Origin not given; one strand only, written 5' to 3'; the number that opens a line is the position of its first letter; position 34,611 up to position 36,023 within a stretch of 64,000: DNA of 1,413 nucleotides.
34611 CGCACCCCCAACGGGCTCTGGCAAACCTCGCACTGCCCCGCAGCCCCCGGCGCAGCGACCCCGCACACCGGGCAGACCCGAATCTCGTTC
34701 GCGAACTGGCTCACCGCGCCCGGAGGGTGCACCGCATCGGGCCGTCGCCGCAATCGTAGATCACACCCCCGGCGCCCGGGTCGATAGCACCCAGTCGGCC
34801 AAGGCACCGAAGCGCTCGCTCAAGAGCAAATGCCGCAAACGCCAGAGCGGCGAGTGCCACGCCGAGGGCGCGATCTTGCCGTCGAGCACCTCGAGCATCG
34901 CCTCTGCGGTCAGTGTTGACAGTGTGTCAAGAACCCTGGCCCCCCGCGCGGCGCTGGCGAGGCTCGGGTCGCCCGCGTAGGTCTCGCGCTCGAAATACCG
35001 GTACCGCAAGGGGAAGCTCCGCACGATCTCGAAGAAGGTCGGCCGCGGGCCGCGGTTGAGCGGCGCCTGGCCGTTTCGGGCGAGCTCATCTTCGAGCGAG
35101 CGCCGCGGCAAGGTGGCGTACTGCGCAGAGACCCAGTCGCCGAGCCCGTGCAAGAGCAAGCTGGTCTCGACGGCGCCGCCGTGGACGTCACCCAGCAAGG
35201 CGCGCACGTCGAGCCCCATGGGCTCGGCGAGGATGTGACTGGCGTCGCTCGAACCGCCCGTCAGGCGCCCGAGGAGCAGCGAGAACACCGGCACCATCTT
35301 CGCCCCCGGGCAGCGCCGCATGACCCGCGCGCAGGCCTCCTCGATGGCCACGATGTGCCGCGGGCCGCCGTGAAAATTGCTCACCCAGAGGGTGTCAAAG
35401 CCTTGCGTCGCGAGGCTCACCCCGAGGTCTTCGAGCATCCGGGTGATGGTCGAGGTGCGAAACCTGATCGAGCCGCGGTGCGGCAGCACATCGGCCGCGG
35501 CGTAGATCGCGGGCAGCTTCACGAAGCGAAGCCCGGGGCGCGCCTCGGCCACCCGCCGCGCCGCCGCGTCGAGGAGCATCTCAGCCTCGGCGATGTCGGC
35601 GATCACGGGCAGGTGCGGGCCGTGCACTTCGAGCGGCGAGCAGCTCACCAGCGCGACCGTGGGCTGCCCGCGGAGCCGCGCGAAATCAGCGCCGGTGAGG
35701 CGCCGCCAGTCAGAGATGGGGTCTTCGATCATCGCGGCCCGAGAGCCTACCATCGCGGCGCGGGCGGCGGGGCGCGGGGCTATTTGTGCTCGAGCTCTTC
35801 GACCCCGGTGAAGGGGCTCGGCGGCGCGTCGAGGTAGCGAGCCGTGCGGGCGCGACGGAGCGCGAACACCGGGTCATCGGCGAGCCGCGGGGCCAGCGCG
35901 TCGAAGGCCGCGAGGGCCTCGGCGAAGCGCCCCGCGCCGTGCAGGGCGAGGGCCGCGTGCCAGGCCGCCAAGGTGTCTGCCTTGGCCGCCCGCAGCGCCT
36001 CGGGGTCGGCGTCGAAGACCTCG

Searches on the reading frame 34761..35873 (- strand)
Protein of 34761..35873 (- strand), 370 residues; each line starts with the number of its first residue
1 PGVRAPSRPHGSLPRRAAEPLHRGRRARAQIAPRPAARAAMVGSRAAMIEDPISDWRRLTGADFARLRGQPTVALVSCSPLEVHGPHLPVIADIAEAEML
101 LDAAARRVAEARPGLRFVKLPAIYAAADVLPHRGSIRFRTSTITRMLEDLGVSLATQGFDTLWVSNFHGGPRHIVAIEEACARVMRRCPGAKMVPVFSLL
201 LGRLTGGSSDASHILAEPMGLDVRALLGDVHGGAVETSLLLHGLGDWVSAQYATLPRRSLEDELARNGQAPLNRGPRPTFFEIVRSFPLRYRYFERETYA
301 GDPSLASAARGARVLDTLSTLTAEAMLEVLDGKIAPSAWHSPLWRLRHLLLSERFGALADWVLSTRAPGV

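Call 25: search_protein_families(library=pfam, proteins=[window:34761-35873:-], max_evalue=0.01)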
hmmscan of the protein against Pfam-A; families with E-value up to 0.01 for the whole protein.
window:34761-35873:- (370 aa): 1 family
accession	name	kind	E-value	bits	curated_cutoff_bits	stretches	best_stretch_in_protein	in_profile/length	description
PF02633.19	Creatininase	-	1.6e-30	106.7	31.3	1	59-325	3-237/238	Creatinine amidohydrolase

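Call 68: find_homologous_proteins(query=window:34764-35753:-, max_evalue=1e-20)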
Query window:34764-35753:- (330 aa): 240 proteins with E <= 1e-20 among 8000 candidates; the best 120 are listed.
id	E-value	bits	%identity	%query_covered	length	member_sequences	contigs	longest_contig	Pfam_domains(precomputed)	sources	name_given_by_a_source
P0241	4.9e-214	728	99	100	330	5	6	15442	PF02633.20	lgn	-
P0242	1.0e-117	411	63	95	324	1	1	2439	PF02633.20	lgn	-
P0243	7.3e-116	405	60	95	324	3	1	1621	PF02633.20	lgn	-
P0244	7.8e-115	402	61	95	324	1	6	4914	PF02633.20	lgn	-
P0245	1.1e-113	398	60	95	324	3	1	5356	PF02633.20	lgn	-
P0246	1.4e-112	394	59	95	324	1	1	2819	PF02633.20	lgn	-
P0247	3.6e-112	393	59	95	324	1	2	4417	PF02633.20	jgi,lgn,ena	jgi:creatinine amidohydrolase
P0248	2.2e-111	390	61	95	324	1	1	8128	PF02633.20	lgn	-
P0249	6.2e-111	389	61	95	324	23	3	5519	PF02633.20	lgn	-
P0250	5.1e-110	386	60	95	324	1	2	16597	PF02633.20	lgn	-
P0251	1.2e-109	385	59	95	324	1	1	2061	PF02633.20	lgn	-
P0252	8.6e-109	382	59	95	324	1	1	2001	PF02633.20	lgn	-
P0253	1.1e-104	368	59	91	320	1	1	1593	PF02633.20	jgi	jgi:creatinine amidohydrolase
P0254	1.4e-104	368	60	88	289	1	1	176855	PF02633.20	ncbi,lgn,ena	-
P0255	1.8e-101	358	53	96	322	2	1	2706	PF02633.20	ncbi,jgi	jgi:creatinine amidohydrolase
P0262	2.8e-96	341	54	94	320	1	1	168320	PF02633.20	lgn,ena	-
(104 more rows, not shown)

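Call 80: find_encoding_contigs(protein=P0241, flank=10000, max_places=8)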
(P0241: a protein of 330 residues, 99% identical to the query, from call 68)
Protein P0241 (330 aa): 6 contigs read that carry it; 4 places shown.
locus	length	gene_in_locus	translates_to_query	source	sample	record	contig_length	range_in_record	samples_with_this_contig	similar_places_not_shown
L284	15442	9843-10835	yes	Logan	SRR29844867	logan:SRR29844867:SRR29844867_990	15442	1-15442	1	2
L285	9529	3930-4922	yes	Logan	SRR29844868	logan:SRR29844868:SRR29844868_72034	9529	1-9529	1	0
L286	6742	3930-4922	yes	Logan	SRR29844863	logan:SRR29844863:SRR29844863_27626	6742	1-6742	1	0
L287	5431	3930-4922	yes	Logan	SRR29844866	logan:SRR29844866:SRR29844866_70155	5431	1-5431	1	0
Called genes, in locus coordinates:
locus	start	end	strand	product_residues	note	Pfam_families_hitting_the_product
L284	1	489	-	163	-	?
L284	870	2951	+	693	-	PF03055:RPE65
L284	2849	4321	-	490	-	PF00070:Pyr_redox (faint), PF00890:FAD_binding_2 (faint), PF01266:DAO, PF01593:Amino_oxidase, PF03486:HI0933_like (faint), PF07992:Pyr_redox_2 (faint), PF13450:NAD_binding_8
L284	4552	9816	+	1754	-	PF00069:Pkinase, PF07714:PK_Tyr_Ser-Thr, PF13191:AAA_16, PF01590:GAF, PF13185:GAF_2, PF00211:Guanylate_cyc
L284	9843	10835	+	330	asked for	PF02633:Creatininase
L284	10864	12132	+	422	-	-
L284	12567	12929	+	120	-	-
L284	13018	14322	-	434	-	-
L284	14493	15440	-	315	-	?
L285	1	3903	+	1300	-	?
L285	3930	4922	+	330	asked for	PF02633:Creatininase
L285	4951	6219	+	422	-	-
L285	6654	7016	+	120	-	-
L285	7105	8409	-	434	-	-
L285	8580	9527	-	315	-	?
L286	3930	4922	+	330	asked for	PF02633:Creatininase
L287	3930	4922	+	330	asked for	PF02633:Creatininase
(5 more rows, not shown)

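Call 90: find_encoding_contigs(protein=P0254, flank=10000, max_places=2)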
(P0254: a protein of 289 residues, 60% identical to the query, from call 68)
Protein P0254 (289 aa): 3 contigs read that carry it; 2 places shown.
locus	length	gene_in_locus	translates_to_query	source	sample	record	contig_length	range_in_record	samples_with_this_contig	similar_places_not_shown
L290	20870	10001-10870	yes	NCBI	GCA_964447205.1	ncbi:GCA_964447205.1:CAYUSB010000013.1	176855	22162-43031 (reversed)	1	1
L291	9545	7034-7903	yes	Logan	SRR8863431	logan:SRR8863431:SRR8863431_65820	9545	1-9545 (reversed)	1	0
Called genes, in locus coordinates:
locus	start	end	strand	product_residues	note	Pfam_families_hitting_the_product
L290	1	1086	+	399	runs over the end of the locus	-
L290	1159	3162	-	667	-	PF13598:DUF4139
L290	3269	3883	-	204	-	-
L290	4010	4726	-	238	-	PF03588:Leu_Phe_trans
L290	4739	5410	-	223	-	-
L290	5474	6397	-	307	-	PF03837:RecT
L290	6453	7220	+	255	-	PF00849:PseudoU_synth_2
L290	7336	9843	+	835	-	PF08487:VIT, PF13757:VIT_2 (faint), PF00092:VWA, PF13519:VWA_2, PF13768:VWA_3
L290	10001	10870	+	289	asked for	PF02633:Creatininase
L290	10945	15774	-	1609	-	-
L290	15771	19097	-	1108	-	-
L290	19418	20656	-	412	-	PF18884:TSP3_bac (faint)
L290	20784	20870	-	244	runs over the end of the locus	PF04555:XhoI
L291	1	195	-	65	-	?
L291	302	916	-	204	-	-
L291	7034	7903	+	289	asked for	PF02633:Creatininase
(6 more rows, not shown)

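Call 91: find_encoding_contigs(protein=P0262, flank=10000, max_places=2)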
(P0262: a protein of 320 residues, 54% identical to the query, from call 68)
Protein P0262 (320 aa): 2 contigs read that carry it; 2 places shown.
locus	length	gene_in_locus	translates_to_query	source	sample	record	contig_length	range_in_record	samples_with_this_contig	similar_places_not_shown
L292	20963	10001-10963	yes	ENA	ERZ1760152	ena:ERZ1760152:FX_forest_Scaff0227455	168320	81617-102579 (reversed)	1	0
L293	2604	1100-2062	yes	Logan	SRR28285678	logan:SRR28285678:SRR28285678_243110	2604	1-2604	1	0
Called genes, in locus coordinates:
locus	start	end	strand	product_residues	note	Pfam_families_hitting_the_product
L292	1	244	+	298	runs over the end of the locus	PF03692:CxxCxxCC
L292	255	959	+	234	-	-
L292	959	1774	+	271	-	PF00106:adh_short, PF08659:KR, PF13561:adh_short_C2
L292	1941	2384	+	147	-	PF00072:Response_reg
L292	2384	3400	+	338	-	PF13398:Peptidase_M50B (weak), PF02163:Peptidase_M50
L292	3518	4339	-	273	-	PF03781:FGE-sulfatase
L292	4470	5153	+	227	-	-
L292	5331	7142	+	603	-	PF00501:AMP-binding, PF23562:AMP-binding_C_3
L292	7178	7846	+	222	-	-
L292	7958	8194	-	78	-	PF01722:BolA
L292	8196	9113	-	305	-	PF00462:Glutaredoxin, PF00581:Rhodanese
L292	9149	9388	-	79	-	-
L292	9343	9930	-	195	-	PF19853:DUF6328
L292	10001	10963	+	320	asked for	PF02633:Creatininase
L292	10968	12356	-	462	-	PF28492:Beta_helix_4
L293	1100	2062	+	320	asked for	PF02633:Creatininase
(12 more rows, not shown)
